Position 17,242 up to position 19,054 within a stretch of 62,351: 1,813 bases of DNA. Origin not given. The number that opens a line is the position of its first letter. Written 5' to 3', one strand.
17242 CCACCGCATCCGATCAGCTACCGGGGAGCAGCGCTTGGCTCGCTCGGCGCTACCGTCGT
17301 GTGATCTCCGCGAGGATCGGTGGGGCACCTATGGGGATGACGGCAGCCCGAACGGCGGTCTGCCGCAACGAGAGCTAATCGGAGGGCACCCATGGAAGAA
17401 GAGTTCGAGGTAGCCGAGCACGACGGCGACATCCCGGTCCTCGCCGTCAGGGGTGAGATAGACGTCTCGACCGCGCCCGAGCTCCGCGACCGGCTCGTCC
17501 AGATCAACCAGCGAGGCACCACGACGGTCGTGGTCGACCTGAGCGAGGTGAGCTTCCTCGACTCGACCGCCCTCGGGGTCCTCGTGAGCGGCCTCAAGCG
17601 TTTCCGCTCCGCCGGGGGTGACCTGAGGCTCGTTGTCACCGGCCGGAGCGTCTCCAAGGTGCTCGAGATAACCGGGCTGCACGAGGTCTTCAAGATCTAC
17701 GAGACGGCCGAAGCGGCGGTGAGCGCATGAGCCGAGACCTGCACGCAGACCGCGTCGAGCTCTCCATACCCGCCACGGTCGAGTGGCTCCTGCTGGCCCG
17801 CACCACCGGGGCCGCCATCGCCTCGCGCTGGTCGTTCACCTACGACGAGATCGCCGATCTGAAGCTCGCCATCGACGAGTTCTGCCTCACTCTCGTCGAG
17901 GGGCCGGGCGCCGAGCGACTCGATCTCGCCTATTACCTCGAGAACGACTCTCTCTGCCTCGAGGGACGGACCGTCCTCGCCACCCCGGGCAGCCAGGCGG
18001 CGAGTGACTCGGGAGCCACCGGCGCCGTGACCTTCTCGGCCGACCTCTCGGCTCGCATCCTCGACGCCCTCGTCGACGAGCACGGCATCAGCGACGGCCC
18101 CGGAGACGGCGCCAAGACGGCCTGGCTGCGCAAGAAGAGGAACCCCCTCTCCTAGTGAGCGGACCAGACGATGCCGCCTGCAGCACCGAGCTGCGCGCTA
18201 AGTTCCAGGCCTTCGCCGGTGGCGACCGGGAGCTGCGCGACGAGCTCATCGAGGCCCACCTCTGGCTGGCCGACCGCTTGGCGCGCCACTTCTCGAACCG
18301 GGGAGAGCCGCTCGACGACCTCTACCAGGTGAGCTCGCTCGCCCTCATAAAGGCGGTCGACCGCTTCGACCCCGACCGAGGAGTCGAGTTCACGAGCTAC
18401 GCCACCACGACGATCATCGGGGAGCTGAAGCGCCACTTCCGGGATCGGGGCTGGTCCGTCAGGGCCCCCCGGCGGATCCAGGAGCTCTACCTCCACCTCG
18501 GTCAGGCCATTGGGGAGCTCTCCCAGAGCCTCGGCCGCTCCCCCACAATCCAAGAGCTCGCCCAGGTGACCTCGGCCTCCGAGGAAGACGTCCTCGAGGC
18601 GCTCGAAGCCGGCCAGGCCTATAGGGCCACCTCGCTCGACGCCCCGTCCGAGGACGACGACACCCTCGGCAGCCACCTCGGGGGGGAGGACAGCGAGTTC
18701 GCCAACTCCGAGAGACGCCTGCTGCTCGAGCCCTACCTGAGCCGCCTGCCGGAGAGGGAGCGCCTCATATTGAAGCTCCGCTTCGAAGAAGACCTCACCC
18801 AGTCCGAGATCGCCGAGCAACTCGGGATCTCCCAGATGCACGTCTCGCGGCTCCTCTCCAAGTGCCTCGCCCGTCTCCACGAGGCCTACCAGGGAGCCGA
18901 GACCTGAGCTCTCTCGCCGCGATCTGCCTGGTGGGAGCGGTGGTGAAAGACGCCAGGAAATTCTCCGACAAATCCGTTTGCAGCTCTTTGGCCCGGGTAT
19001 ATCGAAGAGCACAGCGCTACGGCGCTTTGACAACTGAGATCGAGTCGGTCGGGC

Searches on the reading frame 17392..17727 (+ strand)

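Call 61: search_protein_families(library=ncbifam, proteins=[window:17392-17727:+], max_evalue=0.01)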
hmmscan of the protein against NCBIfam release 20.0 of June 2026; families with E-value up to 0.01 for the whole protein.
window:17392-17727:+ (112 aa): 4 families
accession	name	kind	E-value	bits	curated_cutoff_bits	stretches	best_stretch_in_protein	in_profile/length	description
TIGR00377.1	ant_ant_sig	superfamily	1.1e-27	96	53.45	1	8-107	7-107/108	anti-sigma factor antagonist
TIGR02886.1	spore_II_AA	equivalog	1.2e-17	63.9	114.75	1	12-109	7-105/106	anti-sigma F factor antagonist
NF002134.0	PRK00971.1-4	equivalog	1.3e-06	27.4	557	1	7-87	322-401/429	glutaminase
NF045506.1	antisigant_RssC_Pseudo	equivalog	1.4e-06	28.1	250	1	6-108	7-110/159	anti-sigma factor antagonist RssC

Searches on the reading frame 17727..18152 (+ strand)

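Call 61: search_protein_families(library=ncbifam, proteins=[window:17727-18152:+], max_evalue=0.01)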
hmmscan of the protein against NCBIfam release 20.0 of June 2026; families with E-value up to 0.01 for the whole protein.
window:17727-18152:+ (142 aa): 3 families
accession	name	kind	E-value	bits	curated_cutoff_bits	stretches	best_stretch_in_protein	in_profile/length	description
NF003144.0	PRK04069.1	equivalog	2.6e-10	39.9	145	1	6-58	4-56/161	anti-sigma B factor RsbW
TIGR01924.1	rsbW_low_gc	equivalog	1.3e-09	37.7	155.05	1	6-58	4-56/159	anti-sigma B factor RsbW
TIGR01925.2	spIIAB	equivalog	0.0083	16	135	0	9-51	2-44/137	anti-sigma F factor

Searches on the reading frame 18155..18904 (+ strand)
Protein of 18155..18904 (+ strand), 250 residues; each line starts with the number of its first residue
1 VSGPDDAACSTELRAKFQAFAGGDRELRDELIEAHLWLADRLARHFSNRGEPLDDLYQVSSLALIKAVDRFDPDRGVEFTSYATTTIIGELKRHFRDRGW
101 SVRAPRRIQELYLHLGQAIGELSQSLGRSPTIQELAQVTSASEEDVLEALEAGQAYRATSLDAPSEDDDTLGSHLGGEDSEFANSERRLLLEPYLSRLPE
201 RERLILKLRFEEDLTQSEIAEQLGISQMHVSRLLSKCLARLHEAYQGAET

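Call 7: find_related_loci(query=window:18155-18904:+, collection=genome_contigs, flank=4000)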
Query window:18155-18904:+ (250 aa) in genome_contigs; peptide patterns used: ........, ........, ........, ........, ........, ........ (x = any residue, [..] = any of these).
600 stretches matched a pattern (row limit reached: there are more); 548 encode a relative of the query (tblastn E <= 1e-3); the best 80 are kept; 80 distinct loci.
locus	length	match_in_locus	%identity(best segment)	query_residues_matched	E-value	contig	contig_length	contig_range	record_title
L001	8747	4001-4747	88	1-249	4e-146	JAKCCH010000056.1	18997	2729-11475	MAG: Actinomycetes bacterium isolate YP2.bin33 NODE_2397_length_18997_cov_3.247271, whole genome shotgun sequence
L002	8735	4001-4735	86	6-249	2e-133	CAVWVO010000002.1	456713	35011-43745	MAG: uncultured Actinomycetota bacterium isolate MFD09603.bin.4.860 genome assembly, contig: contig_11132, whole genome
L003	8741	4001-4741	65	5-250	5e-100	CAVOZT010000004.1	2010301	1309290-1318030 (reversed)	MAG: uncultured Acidimicrobiales bacterium isolate MFD10064.bin.2.28 genome assembly, contig: contig_902, whole genome s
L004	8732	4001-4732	61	1-245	3e-93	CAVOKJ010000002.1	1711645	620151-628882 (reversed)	MAG: uncultured Acidimicrobiales bacterium isolate MFD00082.bin.1.153 genome assembly, contig: contig_1911, whole genome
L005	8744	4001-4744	61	1-249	4e-93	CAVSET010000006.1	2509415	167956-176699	MAG: uncultured Acidimicrobiales bacterium isolate MFD01872.bin.2.291 genome assembly, contig: contig_80587, whole genom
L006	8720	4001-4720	62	5-243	2e-92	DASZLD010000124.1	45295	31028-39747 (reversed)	MAG TPA_asm: Acidimicrobiales bacterium isolate SMAG_U5855 k141_61264, whole genome shotgun sequence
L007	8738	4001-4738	60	1-247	3e-91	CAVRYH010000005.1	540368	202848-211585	MAG: uncultured Acidimicrobiales bacterium isolate MFD04752.bin.1.29 genome assembly, contig: contig_16998, whole genome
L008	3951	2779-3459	64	23-249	1e-91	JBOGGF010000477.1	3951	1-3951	MAG: Acidimicrobiales bacterium isolate TC-S_metabat2.bin.330 k127_506756, whole genome shotgun sequence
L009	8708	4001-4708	61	12-246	1e-90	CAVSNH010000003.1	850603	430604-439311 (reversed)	MAG: uncultured Acidimicrobiaceae bacterium isolate MFD03399.bin.1.129 genome assembly, contig: contig_1599, whole genom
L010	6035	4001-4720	60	5-243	5e-90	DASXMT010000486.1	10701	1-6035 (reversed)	MAG TPA_asm: Acidimicrobiales bacterium isolate SMAG_U5335 k141_3158420, whole genome shotgun sequence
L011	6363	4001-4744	58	6-250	1e-89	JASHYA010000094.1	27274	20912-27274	MAG: Acidimicrobiales bacterium isolate JOPF271 JOPF_AWAY_contig_317571, whole genome shotgun sequence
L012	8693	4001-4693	61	14-243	2e-89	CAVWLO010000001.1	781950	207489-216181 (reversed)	MAG: uncultured Acidimicrobiaceae bacterium isolate MFD09286.bin.2.1 genome assembly, contig: contig_16462, whole genome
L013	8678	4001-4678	62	24-249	2e-88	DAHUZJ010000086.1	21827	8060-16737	MAG TPA_asm: Acidimicrobiaceae bacterium isolate clean1683 k141_571766, whole genome shotgun sequence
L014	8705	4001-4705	59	12-245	2e-87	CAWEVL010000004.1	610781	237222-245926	MAG: uncultured Acidimicrobiaceae bacterium isolate MFD05521.bin.2.175 genome assembly, contig: contig_15681, whole geno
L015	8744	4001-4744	59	1-249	1e-87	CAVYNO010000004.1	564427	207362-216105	MAG: uncultured Acidimicrobiales bacterium isolate MFD05705.bin.2.137 genome assembly, contig: contig_17067, whole genom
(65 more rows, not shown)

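Call 16: find_related_loci(query=window:18155-18904:+, collection=metagenome_contigs, flank=3000)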
Query window:18155-18904:+ (250 aa) in metagenome_contigs; peptide patterns used: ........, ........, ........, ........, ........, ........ (x = any residue, [..] = any of these).
600 stretches matched a pattern (row limit reached: there are more); 445 encode a relative of the query (tblastn E <= 1e-3); the best 80 are kept; 80 distinct loci.
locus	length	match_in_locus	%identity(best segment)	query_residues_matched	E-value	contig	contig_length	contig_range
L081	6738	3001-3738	87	5-249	2e-137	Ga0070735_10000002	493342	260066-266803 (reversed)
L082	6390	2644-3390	83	1-249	4e-135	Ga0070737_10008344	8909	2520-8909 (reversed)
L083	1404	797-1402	88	1-202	3e-120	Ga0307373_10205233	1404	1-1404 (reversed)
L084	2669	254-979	65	5-245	1e-102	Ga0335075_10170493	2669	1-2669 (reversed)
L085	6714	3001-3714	63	10-246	2e-96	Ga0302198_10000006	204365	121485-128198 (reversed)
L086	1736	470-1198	64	4-245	7e-102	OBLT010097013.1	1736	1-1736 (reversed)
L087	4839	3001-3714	63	4-245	2e-95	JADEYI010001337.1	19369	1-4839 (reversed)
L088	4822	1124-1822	63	14-245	2e-93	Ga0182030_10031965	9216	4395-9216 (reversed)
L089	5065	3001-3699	64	14-245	1e-93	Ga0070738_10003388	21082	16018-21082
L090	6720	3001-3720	65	12-244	6e-93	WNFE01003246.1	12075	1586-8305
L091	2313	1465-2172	62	12-246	4e-96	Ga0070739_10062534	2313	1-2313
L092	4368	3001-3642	69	15-230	3e-92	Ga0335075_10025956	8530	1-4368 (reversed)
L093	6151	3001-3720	61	5-243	3e-92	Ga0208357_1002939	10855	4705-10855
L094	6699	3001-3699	62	14-245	9e-92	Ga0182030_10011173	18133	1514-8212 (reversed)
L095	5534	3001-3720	62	7-245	1e-91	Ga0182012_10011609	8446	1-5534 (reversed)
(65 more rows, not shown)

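Call 22: find_homologous_proteins(query=window:18155-18904:+, max_evalue=1e-60)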
Query window:18155-18904:+ (250 aa): 5372 proteins with E <= 1e-60 among 8000 candidates; the best 120 are listed.
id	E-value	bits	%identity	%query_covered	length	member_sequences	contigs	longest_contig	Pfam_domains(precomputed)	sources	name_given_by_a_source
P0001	3.3e-157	539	100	100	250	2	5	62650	PF13384.13,PF04545.23,PF04542.21,PF08281.19,PF04539.23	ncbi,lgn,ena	-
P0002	6.7e-147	505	94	100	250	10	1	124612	PF13384.13,PF04545.23,PF04542.21,PF08281.19,PF04539.23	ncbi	-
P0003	3.1e-146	503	94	100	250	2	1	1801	PF13384.13,PF04545.23,PF04542.21,PF08281.19,PF04539.23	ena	-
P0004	2.1e-141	487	90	100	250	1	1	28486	PF13384.13,PF04545.23,PF04542.21,PF08281.19,PF04539.23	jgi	jgi:RNA polymerase sigma-B factor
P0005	9.3e-141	485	89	100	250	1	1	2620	PF13384.13,PF04545.23,PF04542.21,PF13545.13,PF08281.19,PF04539.23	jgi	jgi:RNA polymerase sigma-B factor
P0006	5.2e-140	483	89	100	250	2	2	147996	PF13384.13,PF04545.23,PF04542.21,PF08281.19,PF04539.23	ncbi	ncbi:MAG: SigB/SigF/SigG family RNA polymerase sigma factor [Acidimicrobiales bacterium]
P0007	5.5e-140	482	90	100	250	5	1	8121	PF04545.23,PF04542.21,PF08281.19,PF04539.23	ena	-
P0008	3.6e-139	480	90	99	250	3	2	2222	PF13384.13,PF04545.23,PF04542.21,PF08281.19,PF04539.23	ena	-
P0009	3.7e-139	480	89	100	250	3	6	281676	PF13384.13,PF04545.23,PF04542.21,PF08281.19,PF04539.23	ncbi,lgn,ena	-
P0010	5.1e-139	479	89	99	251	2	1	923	PF13384.13,PF04545.23,PF04542.21,PF08281.19,PF04539.23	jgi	jgi:RNA polymerase sigma-B factor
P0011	1.8e-136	471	87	100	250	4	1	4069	PF13384.13,PF04545.23,PF04542.21,PF08281.19,PF04539.23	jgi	jgi:RNA polymerase sigma-B factor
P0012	2.1e-131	454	86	98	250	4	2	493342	PF04545.23,PF04542.21,PF13545.13,PF08281.19,PF04539.23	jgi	-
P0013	2.9e-129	447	86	98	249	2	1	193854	PF04545.23,PF04542.21,PF08281.19,PF04539.23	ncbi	-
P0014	1.5e-128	445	83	100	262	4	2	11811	PF13384.13,PF04545.23,PF04542.21,PF08281.19,PF04539.23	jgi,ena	-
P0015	2.5e-125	434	89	89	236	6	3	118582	PF04545.23,PF04542.21,PF08281.19,PF04539.23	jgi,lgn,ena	-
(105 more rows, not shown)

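Call 23: find_encoding_contigs(protein=P0001, flank=3000, max_places=6)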
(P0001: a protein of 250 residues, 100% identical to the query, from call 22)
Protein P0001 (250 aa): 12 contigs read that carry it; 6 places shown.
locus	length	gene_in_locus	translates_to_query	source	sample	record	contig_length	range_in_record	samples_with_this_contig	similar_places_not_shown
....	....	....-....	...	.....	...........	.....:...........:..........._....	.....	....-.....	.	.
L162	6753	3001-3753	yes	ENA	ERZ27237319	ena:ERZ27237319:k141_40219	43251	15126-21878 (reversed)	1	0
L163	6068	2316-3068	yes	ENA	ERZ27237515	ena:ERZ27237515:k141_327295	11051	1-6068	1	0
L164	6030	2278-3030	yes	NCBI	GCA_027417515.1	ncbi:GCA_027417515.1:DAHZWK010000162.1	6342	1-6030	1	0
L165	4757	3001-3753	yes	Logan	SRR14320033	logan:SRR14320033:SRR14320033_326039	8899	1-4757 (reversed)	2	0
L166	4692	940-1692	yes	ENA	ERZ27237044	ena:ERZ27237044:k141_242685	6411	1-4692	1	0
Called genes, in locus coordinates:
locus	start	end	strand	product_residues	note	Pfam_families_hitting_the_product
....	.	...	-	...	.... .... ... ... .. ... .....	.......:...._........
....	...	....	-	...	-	-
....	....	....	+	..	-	-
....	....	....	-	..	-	-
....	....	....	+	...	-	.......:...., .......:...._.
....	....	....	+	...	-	-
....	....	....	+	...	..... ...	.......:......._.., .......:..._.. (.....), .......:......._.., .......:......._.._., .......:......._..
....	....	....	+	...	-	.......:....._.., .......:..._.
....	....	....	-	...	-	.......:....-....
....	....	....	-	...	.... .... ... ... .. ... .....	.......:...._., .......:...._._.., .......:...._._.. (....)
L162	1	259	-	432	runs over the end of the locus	PF00275:EPSP_synthase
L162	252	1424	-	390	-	-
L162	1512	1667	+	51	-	-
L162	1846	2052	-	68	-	-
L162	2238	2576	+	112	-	PF01740:STAS, PF13466:STAS_2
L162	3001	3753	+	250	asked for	PF04542:Sigma70_r2, PF13384:HTH_23 (faint), PF04539:Sigma70_r3, PF08281:Sigma70_r4_2, PF04545:Sigma70_r4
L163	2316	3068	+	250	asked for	PF04542:Sigma70_r2, PF13384:HTH_23 (faint), PF04539:Sigma70_r3, PF08281:Sigma70_r4_2, PF04545:Sigma70_r4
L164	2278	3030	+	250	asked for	PF04542:Sigma70_r2, PF13384:HTH_23 (faint), PF04539:Sigma70_r3, PF08281:Sigma70_r4_2, PF04545:Sigma70_r4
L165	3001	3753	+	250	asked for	PF04542:Sigma70_r2, PF13384:HTH_23 (faint), PF04539:Sigma70_r3, PF08281:Sigma70_r4_2, PF04545:Sigma70_r4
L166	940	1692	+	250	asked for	PF04542:Sigma70_r2, PF13384:HTH_23 (faint), PF04539:Sigma70_r3, PF08281:Sigma70_r4_2, PF04545:Sigma70_r4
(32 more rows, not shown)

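Call 24: find_encoding_contigs(protein=P0002, flank=3000, max_places=4)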
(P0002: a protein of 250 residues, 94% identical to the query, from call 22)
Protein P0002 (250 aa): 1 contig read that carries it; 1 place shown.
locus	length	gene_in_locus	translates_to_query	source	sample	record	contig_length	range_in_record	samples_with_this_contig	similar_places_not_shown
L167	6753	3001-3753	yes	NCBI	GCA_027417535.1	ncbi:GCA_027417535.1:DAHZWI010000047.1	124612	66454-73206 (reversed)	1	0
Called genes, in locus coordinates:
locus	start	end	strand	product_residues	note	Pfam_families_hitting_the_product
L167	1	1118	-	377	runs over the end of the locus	-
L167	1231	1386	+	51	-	-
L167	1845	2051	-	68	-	-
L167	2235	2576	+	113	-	PF01740:STAS, PF13466:STAS_2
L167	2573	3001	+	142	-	-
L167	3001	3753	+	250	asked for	PF04542:Sigma70_r2, PF13384:HTH_23 (faint), PF04539:Sigma70_r3, PF08281:Sigma70_r4_2, PF04545:Sigma70_r4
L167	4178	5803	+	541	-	PF00083:Sugar_tr, PF07690:MFS_1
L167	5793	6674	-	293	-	PF02634:FdhD-NarQ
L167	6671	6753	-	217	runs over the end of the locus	PF00440:TetR_N, PF19344:TetR_C_32, PF21943:TetR_C_46 (weak)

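Call 25: find_encoding_contigs(protein=P0003, flank=3000, max_places=4)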
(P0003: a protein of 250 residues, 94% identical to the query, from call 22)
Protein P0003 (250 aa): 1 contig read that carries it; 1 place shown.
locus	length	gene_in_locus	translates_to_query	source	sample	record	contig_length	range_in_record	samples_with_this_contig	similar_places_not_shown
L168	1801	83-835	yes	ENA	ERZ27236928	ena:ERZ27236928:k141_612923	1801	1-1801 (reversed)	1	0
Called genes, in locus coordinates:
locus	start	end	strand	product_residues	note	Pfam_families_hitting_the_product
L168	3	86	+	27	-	?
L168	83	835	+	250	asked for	PF04542:Sigma70_r2, PF13384:HTH_23 (faint), PF04539:Sigma70_r3, PF08281:Sigma70_r4_2, PF04545:Sigma70_r4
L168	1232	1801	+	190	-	?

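Call 26: find_encoding_contigs(protein=P0004, flank=3000, max_places=3)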
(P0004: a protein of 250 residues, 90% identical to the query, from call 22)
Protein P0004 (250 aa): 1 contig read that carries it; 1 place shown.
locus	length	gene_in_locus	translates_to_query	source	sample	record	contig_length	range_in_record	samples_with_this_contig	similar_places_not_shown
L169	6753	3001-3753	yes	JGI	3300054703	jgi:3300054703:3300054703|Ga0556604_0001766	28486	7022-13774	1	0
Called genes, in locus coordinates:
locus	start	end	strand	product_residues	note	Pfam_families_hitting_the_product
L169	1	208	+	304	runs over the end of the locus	PF00296:Bac_luciferase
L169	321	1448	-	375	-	-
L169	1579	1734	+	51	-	-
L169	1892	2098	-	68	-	-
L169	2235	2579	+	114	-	PF01740:STAS, PF13466:STAS_2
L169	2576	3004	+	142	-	-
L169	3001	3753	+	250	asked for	PF04542:Sigma70_r2, PF13384:HTH_23 (faint), PF04539:Sigma70_r3, PF08281:Sigma70_r4_2, PF04545:Sigma70_r4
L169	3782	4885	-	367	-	PF13581:HATPase_c_2, PF02518:HATPase_c (faint)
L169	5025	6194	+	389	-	PF02770:Acyl-CoA_dh_M (weak)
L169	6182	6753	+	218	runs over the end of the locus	PF05401:NodS, PF13489:Methyltransf_23 (weak), PF13847:Methyltransf_31, PF08241:Methyltransf_11, PF08242:Methyltransf_12, PF13649:Methyltransf_25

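Call 27: find_encoding_contigs(protein=P0006, flank=3000, max_places=3)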
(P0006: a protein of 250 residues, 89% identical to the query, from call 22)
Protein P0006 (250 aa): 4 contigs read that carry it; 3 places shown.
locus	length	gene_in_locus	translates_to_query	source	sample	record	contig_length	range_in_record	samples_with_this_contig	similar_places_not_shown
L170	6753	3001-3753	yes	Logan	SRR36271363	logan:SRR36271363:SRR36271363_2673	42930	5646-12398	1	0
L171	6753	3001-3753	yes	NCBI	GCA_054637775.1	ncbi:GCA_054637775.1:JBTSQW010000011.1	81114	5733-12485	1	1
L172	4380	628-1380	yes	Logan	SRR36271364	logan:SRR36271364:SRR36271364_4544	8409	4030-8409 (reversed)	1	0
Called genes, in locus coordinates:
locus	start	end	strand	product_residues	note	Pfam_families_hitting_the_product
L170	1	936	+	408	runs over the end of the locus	PF00579:tRNA-synt_1b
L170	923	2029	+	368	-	PF02595:Gly_kinase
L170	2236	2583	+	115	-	PF01740:STAS, PF13466:STAS_2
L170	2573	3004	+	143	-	-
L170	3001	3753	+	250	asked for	PF04542:Sigma70_r2, PF13384:HTH_23 (faint), PF04539:Sigma70_r3, PF08281:Sigma70_r4_2, PF04545:Sigma70_r4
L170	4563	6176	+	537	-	PF07690:MFS_1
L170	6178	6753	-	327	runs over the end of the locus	PF02634:FdhD-NarQ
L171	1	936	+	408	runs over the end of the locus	PF00579:tRNA-synt_1b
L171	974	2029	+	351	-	PF02595:Gly_kinase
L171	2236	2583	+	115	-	PF01740:STAS, PF13466:STAS_2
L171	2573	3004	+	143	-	-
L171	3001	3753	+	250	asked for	PF04542:Sigma70_r2, PF13384:HTH_23 (faint), PF04539:Sigma70_r3, PF08281:Sigma70_r4_2, PF04545:Sigma70_r4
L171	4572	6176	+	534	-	PF07690:MFS_1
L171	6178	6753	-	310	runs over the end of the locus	PF02634:FdhD-NarQ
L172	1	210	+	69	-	?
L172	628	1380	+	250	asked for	PF04542:Sigma70_r2, PF13384:HTH_23 (faint), PF04539:Sigma70_r3, PF08281:Sigma70_r4_2, PF04545:Sigma70_r4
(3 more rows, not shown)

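Call 28: find_encoding_contigs(protein=P0007, flank=3000, max_places=3)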
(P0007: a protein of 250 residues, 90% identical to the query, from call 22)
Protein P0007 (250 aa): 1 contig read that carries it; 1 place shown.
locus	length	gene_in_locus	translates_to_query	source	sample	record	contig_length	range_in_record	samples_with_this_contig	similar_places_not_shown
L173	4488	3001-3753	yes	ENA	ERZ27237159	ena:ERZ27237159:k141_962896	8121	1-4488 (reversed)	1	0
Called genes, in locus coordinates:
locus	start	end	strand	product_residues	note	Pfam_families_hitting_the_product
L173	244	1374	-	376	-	-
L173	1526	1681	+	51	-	-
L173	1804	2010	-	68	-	-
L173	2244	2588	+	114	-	PF01740:STAS, PF13466:STAS_2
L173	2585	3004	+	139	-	-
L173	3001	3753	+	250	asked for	PF04542:Sigma70_r2, PF04539:Sigma70_r3, PF08281:Sigma70_r4_2, PF04545:Sigma70_r4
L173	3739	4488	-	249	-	?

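Call 29: find_encoding_contigs(protein=P0009, flank=3000, max_places=3)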
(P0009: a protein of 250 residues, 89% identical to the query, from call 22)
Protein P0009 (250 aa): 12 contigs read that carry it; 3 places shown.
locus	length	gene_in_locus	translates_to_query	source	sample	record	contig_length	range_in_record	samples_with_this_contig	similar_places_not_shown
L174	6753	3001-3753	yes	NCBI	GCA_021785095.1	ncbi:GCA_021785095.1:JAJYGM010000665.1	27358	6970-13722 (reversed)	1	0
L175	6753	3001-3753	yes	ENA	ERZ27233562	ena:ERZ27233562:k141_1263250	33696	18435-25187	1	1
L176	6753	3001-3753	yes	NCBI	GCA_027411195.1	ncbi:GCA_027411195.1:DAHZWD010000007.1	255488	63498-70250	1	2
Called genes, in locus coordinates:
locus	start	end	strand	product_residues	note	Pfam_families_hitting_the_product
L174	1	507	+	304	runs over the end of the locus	PF00296:Bac_luciferase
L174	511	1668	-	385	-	-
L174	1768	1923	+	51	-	-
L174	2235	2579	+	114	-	PF01740:STAS, PF13466:STAS_2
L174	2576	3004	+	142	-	-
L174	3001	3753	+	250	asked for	PF04542:Sigma70_r2, PF13384:HTH_23 (faint), PF04539:Sigma70_r3, PF08281:Sigma70_r4_2, PF04545:Sigma70_r4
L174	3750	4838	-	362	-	PF13581:HATPase_c_2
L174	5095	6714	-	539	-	PF05227:CHASE3, PF00672:HAMP, PF00512:HisKA, PF02518:HATPase_c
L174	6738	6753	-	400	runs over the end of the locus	PF00072:Response_reg, PF07228:SpoIIE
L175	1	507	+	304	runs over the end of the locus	PF00296:Bac_luciferase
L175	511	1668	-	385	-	-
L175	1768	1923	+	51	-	-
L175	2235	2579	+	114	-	PF01740:STAS, PF13466:STAS_2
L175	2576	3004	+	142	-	-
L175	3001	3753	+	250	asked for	PF04542:Sigma70_r2, PF13384:HTH_23 (faint), PF04539:Sigma70_r3, PF08281:Sigma70_r4_2, PF04545:Sigma70_r4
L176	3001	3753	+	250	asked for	PF04542:Sigma70_r2, PF13384:HTH_23 (faint), PF04539:Sigma70_r3, PF08281:Sigma70_r4_2, PF04545:Sigma70_r4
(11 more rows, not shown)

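Call 61: search_protein_families(library=ncbifam, proteins=[window:18155-18904:+], max_evalue=0.01)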
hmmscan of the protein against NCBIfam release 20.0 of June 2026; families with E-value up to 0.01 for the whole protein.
window:18155-18904:+ (250 aa): 76 families (the best 25 are shown)
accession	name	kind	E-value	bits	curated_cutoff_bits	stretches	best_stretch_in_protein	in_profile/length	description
TIGR02980.1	SigBFG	subfamily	4.2e-80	268.7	234.35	1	25-245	2-226/227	SigB/SigF/SigG family RNA polymerase sigma factor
NF005514.0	PRK07122.1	subfamily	1.8e-76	256.8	372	1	26-244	40-262/264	RNA polymerase sigma factor SigF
TIGR02941.1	Sigma_B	equivalog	1.2e-55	188.8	315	1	25-245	28-253/255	RNA polymerase sigma factor SigB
TIGR02885.1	spore_sigF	equivalog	4.8e-47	160.7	321.45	1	22-243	7-229/231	RNA polymerase sporulation sigma factor SigF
NF004052.0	PRK05572.1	subfamily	1.5e-45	155.7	311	1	16-244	22-249/252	SigF/SigG family RNA polymerase sporulation sigma factor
NF005644.0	PRK07408.1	subfamily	2.8e-44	151.7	261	1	24-246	25-254/258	RNA polymerase sigma factor SigF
NF006071.0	PRK08215.1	equivalog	1.2e-41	143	372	1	11-243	22-255/258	RNA polymerase sporulation sigma factor SigG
TIGR02850.1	spore_sigG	equivalog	8.8e-39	133.5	457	1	11-241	19-250/254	RNA polymerase sporulation sigma factor SigG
TIGR02937.1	sigma70-ECF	superfamily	2.6e-36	124.7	42.9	1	27-244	2-164/165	sigma-70 family RNA polymerase sigma factor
TIGR02479.1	FliA_WhiG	subfamily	3.4e-35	121.8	189.6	1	31-243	1-221/224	FliA/WhiG family RNA polymerase sigma factor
NF005413.0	PRK06986.1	subfamily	1.3e-30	107.1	201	1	27-247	14-238/241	RNA polymerase sigma factor FliA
TIGR02394.1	rpoS_proteo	equivalog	5.6e-28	98.2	378.7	1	21-244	41-273/285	RNA polymerase sigma factor RpoS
NF004207.0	PRK05657.1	equivalog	5.6e-27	95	394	1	22-245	85-317/329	RNA polymerase sigma factor RpoS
TIGR02997.1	Sig70-cyanoRpoD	subfamily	1.2e-26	93.7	384.5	1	25-241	73-297/298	RNA polymerase sigma factor, RpoD/SigA family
NF041931.2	MzaA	equivalog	3.3e-25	89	800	1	14-227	463-687/726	MZA anti-phage system associated sigma-70 family RNA polymerase sigma factor MzaA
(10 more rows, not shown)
